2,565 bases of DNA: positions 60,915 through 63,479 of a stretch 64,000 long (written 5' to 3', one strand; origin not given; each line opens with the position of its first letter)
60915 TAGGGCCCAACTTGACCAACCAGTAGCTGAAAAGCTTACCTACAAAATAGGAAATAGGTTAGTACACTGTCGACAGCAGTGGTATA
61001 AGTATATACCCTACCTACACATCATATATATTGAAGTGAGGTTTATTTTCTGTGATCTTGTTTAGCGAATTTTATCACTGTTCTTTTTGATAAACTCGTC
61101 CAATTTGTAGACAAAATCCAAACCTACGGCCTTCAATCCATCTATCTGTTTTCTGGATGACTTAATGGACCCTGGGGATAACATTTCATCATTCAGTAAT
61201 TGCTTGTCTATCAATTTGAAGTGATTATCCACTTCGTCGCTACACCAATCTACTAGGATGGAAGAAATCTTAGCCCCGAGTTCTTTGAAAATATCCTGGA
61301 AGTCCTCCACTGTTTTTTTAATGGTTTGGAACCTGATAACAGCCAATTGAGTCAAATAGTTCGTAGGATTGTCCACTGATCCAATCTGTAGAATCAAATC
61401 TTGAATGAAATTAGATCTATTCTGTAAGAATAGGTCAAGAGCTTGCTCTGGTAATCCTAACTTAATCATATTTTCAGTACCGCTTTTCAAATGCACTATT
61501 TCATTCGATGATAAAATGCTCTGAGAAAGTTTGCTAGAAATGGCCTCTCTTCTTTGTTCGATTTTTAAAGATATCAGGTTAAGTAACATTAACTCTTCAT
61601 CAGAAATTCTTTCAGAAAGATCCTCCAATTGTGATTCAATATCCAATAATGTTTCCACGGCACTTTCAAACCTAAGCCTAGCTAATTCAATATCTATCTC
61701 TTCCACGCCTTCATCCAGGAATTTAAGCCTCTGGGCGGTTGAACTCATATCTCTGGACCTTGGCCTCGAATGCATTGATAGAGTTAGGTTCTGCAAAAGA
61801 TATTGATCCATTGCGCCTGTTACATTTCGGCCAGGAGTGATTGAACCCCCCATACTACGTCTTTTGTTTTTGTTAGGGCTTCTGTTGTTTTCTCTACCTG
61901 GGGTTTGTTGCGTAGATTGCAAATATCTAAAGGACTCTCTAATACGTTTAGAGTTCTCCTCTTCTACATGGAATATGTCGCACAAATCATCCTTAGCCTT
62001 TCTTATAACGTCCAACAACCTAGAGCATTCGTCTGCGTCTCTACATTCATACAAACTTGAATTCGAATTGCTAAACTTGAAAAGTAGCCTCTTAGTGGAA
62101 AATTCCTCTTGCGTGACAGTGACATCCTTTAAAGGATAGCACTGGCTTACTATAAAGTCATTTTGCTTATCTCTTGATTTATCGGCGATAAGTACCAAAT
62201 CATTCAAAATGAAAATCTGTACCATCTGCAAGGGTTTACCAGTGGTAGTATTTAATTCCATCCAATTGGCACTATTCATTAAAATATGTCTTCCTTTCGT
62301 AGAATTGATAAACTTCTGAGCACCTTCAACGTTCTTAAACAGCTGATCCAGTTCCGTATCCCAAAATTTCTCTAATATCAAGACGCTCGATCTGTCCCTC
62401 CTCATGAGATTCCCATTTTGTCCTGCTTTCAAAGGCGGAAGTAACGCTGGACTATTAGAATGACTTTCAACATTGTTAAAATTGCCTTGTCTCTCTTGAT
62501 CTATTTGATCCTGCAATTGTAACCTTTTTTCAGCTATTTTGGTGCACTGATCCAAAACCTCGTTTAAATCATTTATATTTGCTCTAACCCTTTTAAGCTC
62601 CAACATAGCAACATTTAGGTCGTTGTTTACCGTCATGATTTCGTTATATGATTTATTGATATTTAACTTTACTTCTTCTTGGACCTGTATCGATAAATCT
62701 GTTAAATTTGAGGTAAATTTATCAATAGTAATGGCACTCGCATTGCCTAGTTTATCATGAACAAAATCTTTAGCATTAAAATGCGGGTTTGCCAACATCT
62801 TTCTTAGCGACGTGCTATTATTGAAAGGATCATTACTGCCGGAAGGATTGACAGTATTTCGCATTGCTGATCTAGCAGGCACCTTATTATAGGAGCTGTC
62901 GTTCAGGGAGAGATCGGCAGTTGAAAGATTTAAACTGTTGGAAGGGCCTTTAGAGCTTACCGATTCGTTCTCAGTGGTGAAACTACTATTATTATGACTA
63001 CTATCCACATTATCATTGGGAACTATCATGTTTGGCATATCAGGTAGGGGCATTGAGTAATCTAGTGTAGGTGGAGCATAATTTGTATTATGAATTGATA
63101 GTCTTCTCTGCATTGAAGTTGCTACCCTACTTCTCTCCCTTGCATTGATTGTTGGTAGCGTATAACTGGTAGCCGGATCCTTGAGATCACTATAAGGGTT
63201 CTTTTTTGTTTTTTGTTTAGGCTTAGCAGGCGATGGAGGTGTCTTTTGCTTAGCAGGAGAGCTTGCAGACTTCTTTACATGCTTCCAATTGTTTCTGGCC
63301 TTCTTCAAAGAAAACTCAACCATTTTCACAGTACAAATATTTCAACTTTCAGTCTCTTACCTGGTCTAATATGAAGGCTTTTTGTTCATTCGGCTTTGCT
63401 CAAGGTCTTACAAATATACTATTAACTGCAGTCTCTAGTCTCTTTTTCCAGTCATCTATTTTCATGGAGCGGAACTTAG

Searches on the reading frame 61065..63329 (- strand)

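Call 55: search_protein_families(library=pfam, proteins=[window:61065-63329:-])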
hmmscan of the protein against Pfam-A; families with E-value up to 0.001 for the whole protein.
window:61065-63329:- (755 aa): 3 families
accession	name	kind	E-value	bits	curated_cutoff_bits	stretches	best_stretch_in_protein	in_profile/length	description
PF16528.11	Exo84_C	-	1.1e-73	247.9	32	1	537-740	2-205/205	Exocyst component 84 C-terminal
PF25345.1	PH_EXO84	-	2.7e-32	112.3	27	1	312-461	2-178/180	PH domain found in exocyst complex component Exo84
PF08700.17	VPS51_Exo84_N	-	1.9e-10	41.1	24.2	1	180-263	2-85/87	Vps51/EXO84/COG1 N-terminal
